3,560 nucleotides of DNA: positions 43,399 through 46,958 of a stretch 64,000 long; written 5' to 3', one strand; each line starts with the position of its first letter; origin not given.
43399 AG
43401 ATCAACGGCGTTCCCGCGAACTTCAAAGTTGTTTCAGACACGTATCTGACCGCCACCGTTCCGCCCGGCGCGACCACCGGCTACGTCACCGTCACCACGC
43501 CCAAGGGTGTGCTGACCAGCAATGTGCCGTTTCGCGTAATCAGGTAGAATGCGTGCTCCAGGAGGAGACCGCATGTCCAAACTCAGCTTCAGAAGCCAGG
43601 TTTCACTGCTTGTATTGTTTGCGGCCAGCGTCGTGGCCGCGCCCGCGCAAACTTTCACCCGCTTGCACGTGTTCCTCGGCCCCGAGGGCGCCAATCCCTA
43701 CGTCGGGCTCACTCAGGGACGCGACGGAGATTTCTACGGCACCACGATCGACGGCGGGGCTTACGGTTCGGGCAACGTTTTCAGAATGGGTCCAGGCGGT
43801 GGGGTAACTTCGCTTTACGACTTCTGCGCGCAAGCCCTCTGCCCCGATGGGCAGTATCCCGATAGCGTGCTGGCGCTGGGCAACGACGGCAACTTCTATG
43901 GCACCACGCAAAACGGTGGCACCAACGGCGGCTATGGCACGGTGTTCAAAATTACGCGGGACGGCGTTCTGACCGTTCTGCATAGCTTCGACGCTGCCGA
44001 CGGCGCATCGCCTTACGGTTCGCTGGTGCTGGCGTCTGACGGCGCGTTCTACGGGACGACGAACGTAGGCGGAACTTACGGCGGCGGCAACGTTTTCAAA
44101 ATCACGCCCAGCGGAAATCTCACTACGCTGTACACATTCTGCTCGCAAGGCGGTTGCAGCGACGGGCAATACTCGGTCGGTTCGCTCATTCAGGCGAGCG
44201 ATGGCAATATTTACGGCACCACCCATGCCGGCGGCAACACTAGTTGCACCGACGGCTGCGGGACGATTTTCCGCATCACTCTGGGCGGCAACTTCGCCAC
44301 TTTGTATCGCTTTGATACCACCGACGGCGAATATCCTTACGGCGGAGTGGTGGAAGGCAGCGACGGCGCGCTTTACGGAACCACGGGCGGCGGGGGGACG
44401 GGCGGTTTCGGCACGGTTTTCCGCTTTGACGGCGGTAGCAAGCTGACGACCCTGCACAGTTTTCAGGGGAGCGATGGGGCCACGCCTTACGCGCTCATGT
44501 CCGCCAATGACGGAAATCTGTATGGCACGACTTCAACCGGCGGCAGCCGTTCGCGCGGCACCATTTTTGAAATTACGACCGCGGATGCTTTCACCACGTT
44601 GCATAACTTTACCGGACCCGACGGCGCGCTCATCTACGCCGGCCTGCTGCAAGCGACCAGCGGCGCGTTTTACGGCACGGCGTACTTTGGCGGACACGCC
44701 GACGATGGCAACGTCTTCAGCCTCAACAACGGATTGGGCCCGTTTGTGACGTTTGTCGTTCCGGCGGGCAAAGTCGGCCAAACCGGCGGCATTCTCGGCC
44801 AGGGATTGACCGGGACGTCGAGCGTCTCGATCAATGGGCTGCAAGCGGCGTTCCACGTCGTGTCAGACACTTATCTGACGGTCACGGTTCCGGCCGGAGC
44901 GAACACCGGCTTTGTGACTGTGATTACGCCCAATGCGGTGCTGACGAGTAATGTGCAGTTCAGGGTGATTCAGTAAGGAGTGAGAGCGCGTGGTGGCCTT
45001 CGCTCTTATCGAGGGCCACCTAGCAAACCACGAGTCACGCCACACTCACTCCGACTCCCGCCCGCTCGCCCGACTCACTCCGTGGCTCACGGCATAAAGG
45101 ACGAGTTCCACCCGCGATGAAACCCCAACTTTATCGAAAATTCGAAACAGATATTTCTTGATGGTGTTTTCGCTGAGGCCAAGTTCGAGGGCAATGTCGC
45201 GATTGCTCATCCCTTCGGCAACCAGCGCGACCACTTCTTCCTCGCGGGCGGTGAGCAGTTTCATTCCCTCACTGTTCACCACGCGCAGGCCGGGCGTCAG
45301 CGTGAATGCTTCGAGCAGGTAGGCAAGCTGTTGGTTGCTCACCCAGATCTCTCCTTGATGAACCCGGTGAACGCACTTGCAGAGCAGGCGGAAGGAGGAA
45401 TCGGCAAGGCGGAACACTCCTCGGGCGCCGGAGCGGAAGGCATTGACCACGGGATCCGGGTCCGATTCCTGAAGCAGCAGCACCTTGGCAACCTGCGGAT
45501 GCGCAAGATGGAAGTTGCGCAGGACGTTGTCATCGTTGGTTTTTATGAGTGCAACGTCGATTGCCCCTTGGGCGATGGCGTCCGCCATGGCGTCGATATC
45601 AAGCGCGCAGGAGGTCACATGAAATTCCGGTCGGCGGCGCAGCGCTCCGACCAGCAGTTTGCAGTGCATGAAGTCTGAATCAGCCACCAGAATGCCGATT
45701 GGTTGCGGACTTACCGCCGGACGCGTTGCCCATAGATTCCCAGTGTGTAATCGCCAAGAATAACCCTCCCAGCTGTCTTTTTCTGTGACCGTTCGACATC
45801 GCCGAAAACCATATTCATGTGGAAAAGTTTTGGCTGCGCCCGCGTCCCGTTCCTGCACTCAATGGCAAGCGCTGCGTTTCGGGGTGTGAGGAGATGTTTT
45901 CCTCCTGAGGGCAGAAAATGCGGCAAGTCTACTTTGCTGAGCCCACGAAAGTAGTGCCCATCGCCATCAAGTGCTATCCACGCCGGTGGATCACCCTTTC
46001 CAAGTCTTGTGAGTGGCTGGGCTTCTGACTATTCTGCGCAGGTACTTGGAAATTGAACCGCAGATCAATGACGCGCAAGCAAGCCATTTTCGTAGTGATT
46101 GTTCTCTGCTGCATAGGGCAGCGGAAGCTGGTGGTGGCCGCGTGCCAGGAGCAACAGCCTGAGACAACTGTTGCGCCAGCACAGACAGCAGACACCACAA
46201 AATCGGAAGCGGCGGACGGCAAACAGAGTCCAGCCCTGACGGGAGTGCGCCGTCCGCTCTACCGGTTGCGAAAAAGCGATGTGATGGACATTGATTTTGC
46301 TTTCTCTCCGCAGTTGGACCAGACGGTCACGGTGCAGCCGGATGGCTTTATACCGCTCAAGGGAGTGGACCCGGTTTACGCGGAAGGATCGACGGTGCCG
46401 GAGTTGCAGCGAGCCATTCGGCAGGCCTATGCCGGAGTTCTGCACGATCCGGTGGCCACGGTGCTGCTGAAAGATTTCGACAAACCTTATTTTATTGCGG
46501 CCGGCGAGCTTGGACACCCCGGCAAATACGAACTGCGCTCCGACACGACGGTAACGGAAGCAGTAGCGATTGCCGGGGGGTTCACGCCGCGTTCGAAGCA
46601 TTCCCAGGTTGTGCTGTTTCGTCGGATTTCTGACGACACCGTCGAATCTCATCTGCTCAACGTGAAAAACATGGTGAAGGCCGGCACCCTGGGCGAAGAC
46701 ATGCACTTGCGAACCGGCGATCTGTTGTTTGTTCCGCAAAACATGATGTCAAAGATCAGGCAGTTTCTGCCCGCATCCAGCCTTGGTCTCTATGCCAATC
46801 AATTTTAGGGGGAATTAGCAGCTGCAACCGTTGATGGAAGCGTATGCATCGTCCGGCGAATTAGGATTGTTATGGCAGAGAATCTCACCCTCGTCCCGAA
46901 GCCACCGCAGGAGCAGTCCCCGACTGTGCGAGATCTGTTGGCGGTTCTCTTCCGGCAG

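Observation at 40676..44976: Tandem array of three secreted beta-propeller-repeat proteins with C-terminal IPT/TIG-like domains, with copy 1 genuinely decaying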

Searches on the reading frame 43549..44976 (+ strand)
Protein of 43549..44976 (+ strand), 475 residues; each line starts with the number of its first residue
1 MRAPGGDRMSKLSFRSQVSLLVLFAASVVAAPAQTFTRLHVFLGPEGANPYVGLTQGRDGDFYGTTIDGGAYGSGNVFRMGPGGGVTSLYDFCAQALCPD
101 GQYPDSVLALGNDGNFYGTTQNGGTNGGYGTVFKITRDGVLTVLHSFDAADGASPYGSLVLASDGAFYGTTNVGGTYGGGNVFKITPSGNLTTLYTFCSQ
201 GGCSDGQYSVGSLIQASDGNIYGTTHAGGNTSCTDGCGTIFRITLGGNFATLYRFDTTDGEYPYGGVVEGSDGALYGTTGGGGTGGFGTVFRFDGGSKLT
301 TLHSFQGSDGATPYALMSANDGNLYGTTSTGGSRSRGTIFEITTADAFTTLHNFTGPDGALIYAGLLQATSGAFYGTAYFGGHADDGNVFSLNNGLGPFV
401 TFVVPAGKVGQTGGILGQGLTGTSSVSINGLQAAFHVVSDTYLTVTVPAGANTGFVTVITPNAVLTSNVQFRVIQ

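Call 3: search_protein_families(library=pfam, proteins=[window:43549-44976:+], max_evalue=0.01)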
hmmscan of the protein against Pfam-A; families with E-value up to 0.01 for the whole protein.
window:43549-44976:+ (475 aa): 1 family
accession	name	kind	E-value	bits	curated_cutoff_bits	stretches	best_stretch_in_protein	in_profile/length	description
PF01833.30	TIG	-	0.00034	21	20.9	1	399-472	2-83/84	IPT/TIG domain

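Call 4: search_protein_families(library=ncbifam, proteins=[window:43549-44976:+], max_evalue=0.01)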
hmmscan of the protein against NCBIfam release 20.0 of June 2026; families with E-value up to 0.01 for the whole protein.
window:43549-44976:+ (475 aa): 3 families
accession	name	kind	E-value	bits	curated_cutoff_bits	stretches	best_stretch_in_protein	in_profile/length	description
TIGR03803.2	Gloeo_Verruco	domain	5.7e-108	352.6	44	7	101-150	1-49/50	choice-of-anchor tandem repeat GloVer-containing protein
NF047769.1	LIC10067_lipo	equivalog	0.00014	21.2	200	1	422-463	74-115/239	LIC10067 family putative lipoprotein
NF058597.1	CoaZ_rpt_PGGG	domain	0.00017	21.6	30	1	404-471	13-86/88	choice-of-anchor Z repeating domain-containing protein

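Call 12: list_cluster_members(proteins=[P0001, window:43573-44976:+, window:43549-44976:+, window:38326-39882:+, window:46872-48395:+, window:40019-40504:+])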
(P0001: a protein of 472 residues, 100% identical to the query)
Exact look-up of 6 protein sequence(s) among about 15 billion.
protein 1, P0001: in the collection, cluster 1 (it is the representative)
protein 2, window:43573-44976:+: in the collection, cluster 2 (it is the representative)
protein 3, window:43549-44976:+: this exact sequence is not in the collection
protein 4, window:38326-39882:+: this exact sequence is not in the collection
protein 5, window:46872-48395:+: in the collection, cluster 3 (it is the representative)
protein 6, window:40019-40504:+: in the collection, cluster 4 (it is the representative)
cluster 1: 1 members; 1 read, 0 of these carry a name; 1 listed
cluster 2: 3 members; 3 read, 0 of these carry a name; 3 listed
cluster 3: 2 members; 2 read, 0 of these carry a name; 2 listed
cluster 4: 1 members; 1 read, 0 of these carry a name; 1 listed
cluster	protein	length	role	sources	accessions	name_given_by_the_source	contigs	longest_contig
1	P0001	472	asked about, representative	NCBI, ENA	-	-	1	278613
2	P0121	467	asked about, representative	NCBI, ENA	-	-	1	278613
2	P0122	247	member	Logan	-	-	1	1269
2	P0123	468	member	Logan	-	-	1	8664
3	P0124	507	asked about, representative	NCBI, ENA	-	-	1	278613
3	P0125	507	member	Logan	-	-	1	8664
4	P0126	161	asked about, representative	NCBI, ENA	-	-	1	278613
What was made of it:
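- Checked: Copy 3 is an ORF from 43549, but its real start is the ATG at 43573 (467 aa; that exact protein is on record, call 12), ending at 44976.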

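Call 14: find_encoding_contigs(protein=window:43573-44976:+, flank=10000, max_places=10)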
Protein window:43573-44976:+ (467 aa): no gene with exactly this product is on record in the collection.

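Call 44: predict_structure(alignment_id=A1)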
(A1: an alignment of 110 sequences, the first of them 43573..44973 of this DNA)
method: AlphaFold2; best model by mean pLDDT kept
length: 467 residues; sequences in the alignment: 110
mean_pLDDT: 95.0   pTM: 0.91
mean pLDDT of the five models: 95.0, 94.2, 93.9, 93.7, 93.5
residues with pLDDT >= 90: 427; 70-90: 27; 50-70: 11; < 50: 2
segments of 3 or more residues with pLDDT < 50: none
pLDDT, mean of each block of 10 residues (from residue 1): 64 76 77 96 96 98 97 97 97 97 98 97 98 98 96 97 97 98 98 97 94 97 92 98 97 96 96 96 93 97 96 97 96 97 95 95 98 92 97 97 97 98 98 98 97 98 93
secondary structure, 60 per line:
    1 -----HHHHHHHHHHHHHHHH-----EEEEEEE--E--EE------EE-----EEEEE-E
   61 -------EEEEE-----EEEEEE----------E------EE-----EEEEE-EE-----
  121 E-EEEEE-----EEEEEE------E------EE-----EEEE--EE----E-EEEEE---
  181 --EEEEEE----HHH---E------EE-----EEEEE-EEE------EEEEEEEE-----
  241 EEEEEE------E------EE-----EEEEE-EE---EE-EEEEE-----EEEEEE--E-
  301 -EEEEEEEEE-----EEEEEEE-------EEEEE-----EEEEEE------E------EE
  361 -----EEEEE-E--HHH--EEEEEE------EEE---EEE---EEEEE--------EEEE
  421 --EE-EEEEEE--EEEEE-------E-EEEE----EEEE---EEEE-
elements in order: H6-21 E27-33 E54-58 E68-72 E78-83 E108-112 E123-127 E133-138 E159-162 E173-177 E183-188 E213-217 E219-221 E228-235 E241-246 E267-271 E281-285 E291-296 E302-310 E316-322 E330-334 E340-345 E366-370 E380-385 E392-394 E398-400 E404-408 E417-420 E426-431 E434-438 E448-451 E456-459 E463-466
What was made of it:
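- On TIGR03803 GloVer repeat family: 7 blades in the model (call 44).
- On Seven-bladed beta-propeller: AlphaFold model with pLDDT 95 (call 44).
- The AlphaFold model of copy 3 has pLDDT 95 and pTM 0.91 (call 44).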

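Call 46: fold_search(model_id=the predicted structure, library=pdb)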
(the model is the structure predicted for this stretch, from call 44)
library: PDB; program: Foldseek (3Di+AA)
matches with E <= 10: 1079; with E <= 0.001: 313
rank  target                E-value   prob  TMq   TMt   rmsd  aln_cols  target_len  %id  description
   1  6tjg                  1.0e-12  1.00  0.47  0.66   7.1       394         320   18  Crystal structure of the computationally designed Cake8 protein (released 2020-05-06)
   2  4unm_A                6.2e-12  1.00  0.53  0.43  10.3       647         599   10  Structure of Galactose Oxidase homologue from Streptomyces lividans (released 2015-06-10)
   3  6tjh_A                1.3e-11  1.00  0.43  0.53   6.9       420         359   17  Crystal structure of the computationally designed Cake9 protein (released 2020-05-06)
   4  5lxz                  5.5e-11  1.00  0.51  0.41  13.4       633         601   10  W288A mutant of GlxA from Streptomyces lividans: Cu-bound form (released 2017-07-26)
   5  1t2x                  5.5e-11  1.00  0.49  0.38  10.2       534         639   12  Glactose oxidase C383S mutant identified by directed evolution (released 2004-05-18)
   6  2eib                  6.5e-11  1.00  0.47  0.37   9.7       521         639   14  Crystal Structure of Galactose Oxidase, W290H mutant (released 2007-04-24)
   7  5lqi_A                1.3e-10  1.00  0.54  0.44   9.6       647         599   11  W288A mutant of GlxA from Streptomyces lividans: apo form (released 2017-08-30)
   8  5c86                  1.3e-10  1.00  0.50  0.49   9.1       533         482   12  Novel fungal alcohol oxidase with catalytic diversity among the AA5 family, apo form (released 2015-07-08)
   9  2eic                  1.4e-10  1.00  0.50  0.38   9.3       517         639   13  Crystal Structure of Galactose Oxidase mutant W290F (released 2007-04-24)
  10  4a2l_A                1.7e-10  1.00  0.47  0.31  22.0       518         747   12  Structure of the periplasmic domain of the heparin and heparan sulphate sensing hybrid two component system BT4663 in  (released 2012-05-02)
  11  4a2l_C                2.1e-10  1.00  0.49  0.32  21.8       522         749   13  Structure of the periplasmic domain of the heparin and heparan sulphate sensing hybrid two component system BT4663 in  (released 2012-05-02)
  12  2wq8                  2.3e-10  1.00  0.51  0.39  10.2       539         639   11  Glycan labelling using engineered variants of galactose oxidase obtained by directed evolution (released 2010-09-01)
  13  4unm_B                2.8e-10  1.00  0.54  0.43   9.7       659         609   10  Structure of Galactose Oxidase homologue from Streptomyces lividans (released 2015-06-10)
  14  5lqi_B                4.0e-10  1.00  0.51  0.41  12.8       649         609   10  W288A mutant of GlxA from Streptomyces lividans: apo form (released 2017-08-30)
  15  3v9f_A                8.7e-10  1.00  0.46  0.31  21.1       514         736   11  Crystal Structure of the extracellular domain of the putative hybrid two component system BT3049 from B. thetaiotaomic (released 2012-03-14)
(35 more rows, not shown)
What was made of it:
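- Lactonases and DFPase appear among the Foldseek hits (call 46).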

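Call 47: search_protein_families(library=ncbifam, proteins=[L001:1652-2836:+, L001:2866-3591:+, L001:164-1570:+], max_evalue=0.001)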
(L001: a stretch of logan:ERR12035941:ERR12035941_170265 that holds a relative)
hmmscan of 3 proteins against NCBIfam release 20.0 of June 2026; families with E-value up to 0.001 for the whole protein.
L001:1652-2836:+ (394 aa): 1 family
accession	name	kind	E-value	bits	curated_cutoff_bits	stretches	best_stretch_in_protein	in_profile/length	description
TIGR03803.2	Gloeo_Verruco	domain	1.1e-85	281.3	44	7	258-306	1-49/50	choice-of-anchor tandem repeat GloVer-containing protein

L001:2866-3591:+ (241 aa): 0 families

L001:164-1570:+ (468 aa): 3 families
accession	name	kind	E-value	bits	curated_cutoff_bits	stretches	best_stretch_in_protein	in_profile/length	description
TIGR03803.2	Gloeo_Verruco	domain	7.7e-113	368.2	44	7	94-142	1-48/50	choice-of-anchor tandem repeat GloVer-containing protein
NF058597.1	CoaZ_rpt_PGGG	domain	1.3e-05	25.1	30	1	397-457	13-79/88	choice-of-anchor Z repeating domain-containing protein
NF047769.1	LIC10067_lipo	equivalog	8.3e-05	21.9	200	1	410-456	66-115/239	LIC10067 family putative lipoprotein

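Call 48: search_protein_families(library=pfam, proteins=[L001:1652-2836:+, L001:2866-3591:+, L001:164-1570:+], max_evalue=0.01)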
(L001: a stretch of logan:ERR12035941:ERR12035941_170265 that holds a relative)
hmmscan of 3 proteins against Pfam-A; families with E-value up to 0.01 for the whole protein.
L001:1652-2836:+ (394 aa): 0 families

L001:2866-3591:+ (241 aa): 0 families

L001:164-1570:+ (468 aa): 1 family
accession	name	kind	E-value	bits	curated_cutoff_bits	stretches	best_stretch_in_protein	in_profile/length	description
PF01833.30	TIG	-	0.00012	22.5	20.9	1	392-464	2-82/84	IPT/TIG domain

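Call 61: search_solved_structures(query=window:43573-44973:+, max_evalue=0.01)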
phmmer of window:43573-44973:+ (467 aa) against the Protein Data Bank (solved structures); distinct sequences matched with E-value up to 0.01: 0.

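Call 63: search_solved_structures(query=A1, max_evalue=0.01)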
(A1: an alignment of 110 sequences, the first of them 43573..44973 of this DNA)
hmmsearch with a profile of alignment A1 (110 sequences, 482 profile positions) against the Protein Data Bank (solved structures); distinct sequences matched with E-value up to 0.01: 0.
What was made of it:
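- Closest known: Seven-bladed bacterial propellers with solved structures: virginiamycin B lyase. Different: No relationship is detectable by sequence or profile against the PDB (calls 61, 63).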

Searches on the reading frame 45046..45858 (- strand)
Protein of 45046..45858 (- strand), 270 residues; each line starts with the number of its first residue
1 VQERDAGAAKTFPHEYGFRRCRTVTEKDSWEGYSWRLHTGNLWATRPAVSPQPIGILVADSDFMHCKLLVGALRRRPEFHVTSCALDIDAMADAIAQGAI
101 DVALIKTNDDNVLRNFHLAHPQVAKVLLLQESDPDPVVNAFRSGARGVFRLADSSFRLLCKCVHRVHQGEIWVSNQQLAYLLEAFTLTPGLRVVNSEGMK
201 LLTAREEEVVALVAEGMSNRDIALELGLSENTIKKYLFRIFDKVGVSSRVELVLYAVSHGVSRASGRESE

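Call 3: search_protein_families(library=pfam, proteins=[window:45046-45858:-], max_evalue=0.01)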
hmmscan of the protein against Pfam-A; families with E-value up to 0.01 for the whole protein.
window:45046-45858:- (270 aa): 9 families
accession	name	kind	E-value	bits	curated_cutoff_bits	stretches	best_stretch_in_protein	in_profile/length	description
PF00196.25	GerE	-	1.9e-16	59.8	23.5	1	201-256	2-57/57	Bacterial regulatory proteins, luxR family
PF08281.18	Sigma70_r4_2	-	4.6e-09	36.2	25.7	1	201-240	10-50/54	Sigma-70, region 4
PF02796.21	HTH_7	-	1.4e-05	25.6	23.8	1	207-237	12-42/45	Helix-turn-helix domain of resolvase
PF13384.12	HTH_23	-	0.00039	20.6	24.6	1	208-236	9-37/50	Homeodomain-like domain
PF13936.12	HTH_38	-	0.00098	19.3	27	1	211-235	15-39/44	Helix-turn-helix domain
PF14493.12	HTH_40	-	0.0028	18.3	27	1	207-242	3-38/89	Helix-turn-helix domain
PF13551.12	HTH_29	-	0.0038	17.7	28.1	0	208-237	3-33/64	Winged helix-turn helix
PF04545.22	Sigma70_r4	-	0.0038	17.2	24.1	1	199-243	2-47/50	Sigma-70, region 4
PF13412.12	HTH_24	-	0.004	17.1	21.9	1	216-237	17-38/48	Winged helix-turn-helix DNA-binding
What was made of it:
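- On LuxR/FixJ-type response regulator (45046-45858): PF00196 59.8 bits against a cut-off of 23.5 (call 3).
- Checked: The LuxR-type gene at 45046-45858 (minus strand) is confirmed (GerE 59.8 bits, call 3).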

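Call 4: search_protein_families(library=ncbifam, proteins=[window:45046-45858:-], max_evalue=0.01)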
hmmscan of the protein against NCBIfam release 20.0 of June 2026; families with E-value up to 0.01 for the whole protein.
window:45046-45858:- (270 aa): 29 families (the best 25 are shown)
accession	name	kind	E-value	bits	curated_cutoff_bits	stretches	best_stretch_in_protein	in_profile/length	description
NF047785.1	respo_reg_MadR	equivalog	3.4e-16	59.2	300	1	73-260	20-207/209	MadR family response regulator transcription factor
NF007935.0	PRK10651.1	equivalog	1.2e-15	57.3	250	1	124-258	81-212/216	two-component system response regulator NarL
NF052445.1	RespRegMctR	equivalog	3.5e-15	56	300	1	100-261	53-204/205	two-component system response regulator MctR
NF007505.1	PRK10100.1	equivalog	7e-15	55.2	250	1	120-256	67-199/204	biofilm master transcriptional regulator CsgD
NF041830.1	RR_TF_ErdR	exception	2.6e-12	46.9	390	1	120-254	75-203/213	response regulator transcription factor ErdR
NF052366.1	photon_PedR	equivalog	6.3e-11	42.3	120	1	202-260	3-61/74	photosynthetic electron transport-dependent transcriptional regulator PedR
NF007708.0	PRK10403.1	equivalog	6.8e-11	42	343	1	67-254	20-207/215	nitrate/nitrite response regulator protein NarP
NF011896.0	PRK15369.1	equivalog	1.3e-10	41.3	242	1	100-258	55-206/211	two component system response regulator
NF007018.1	PRK09483.1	equivalog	3.8e-10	39.8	280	1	126-264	78-211/217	UvrY/SirA/GacA family response regulator transcription factor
NF007403.0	PRK09935.1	equivalog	1.2e-09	38.1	271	1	101-259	56-207/210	fimbria biosynthesis transcriptional regulator FimZ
NF007685.0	PRK10360.1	equivalog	2.1e-09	37.5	258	1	122-253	72-189/196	response regulator transcription factor UhpA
TIGR03020.2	EpsA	equivalog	2.2e-09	37.3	170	1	197-253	186-242/247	XrtB/PEP-CTERM-associated transcriptional regulator EpsA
NF041232.1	BagY_FevT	exception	3.7e-08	32.6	700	1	202-253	297-348/367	LuxR family transcriptional regulator BagY/FevT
NF047402.1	TransRegVisN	equivalog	1.2e-07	31.2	250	1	201-260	185-244/246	transcriptional regulator VisN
NF003420.0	PRK04841.1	equivalog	3.2e-07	28.8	537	1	202-256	839-893/903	HTH-type transcriptional regulator MalT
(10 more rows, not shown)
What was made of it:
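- On LuxR/FixJ-type response regulator (45046-45858): NCBIfam alignments to NarL/MadR/CsgD-type regulators span residues ~67-260, but all are far below their cut-offs (call 4).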

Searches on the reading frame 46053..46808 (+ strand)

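Call 11: search_protein_families(library=pfam, proteins=[window:46053-46808:+], max_evalue=0.001)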
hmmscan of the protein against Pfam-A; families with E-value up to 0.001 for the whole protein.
window:46053-46808:+ (251 aa): 3 families
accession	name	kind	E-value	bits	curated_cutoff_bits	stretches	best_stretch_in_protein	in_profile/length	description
PF02563.21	Poly_export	-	8.3e-14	52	28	1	68-139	5-76/77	Polysaccharide biosynthesis/export protein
PF10531.15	SLBB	-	4.1e-09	36.6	27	1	150-197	5-51/55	SLBB domain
PF22461.2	SLBB_2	-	4.5e-08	33.5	27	1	150-227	6-79/79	SLBB domain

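Call 38: search_protein_families(library=ncbifam, proteins=[window:46053-46808:+], max_evalue=0.00001)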
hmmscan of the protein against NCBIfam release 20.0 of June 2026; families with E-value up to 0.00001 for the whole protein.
window:46053-46808:+ (251 aa): 4 families
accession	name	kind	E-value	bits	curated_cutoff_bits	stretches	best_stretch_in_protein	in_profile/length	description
TIGR03027.2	pepcterm_export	equivalog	2e-22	79.7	180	1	70-231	3-168/169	XrtA/PEP-CTERM system exopolysaccharide export protein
NF041843.1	EpsY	equivalog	1.5e-15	56.9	320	1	69-227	52-210/211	exopolysaccharide export protein EpsY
TIGR03028.1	EpsE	equivalog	1e-12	47.9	262.65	1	70-231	2-163/239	polysaccharide export protein EpsE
NF011658.0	PRK15078.1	subfamily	1.4e-10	40.5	333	1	92-235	118-257/380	polysaccharide export protein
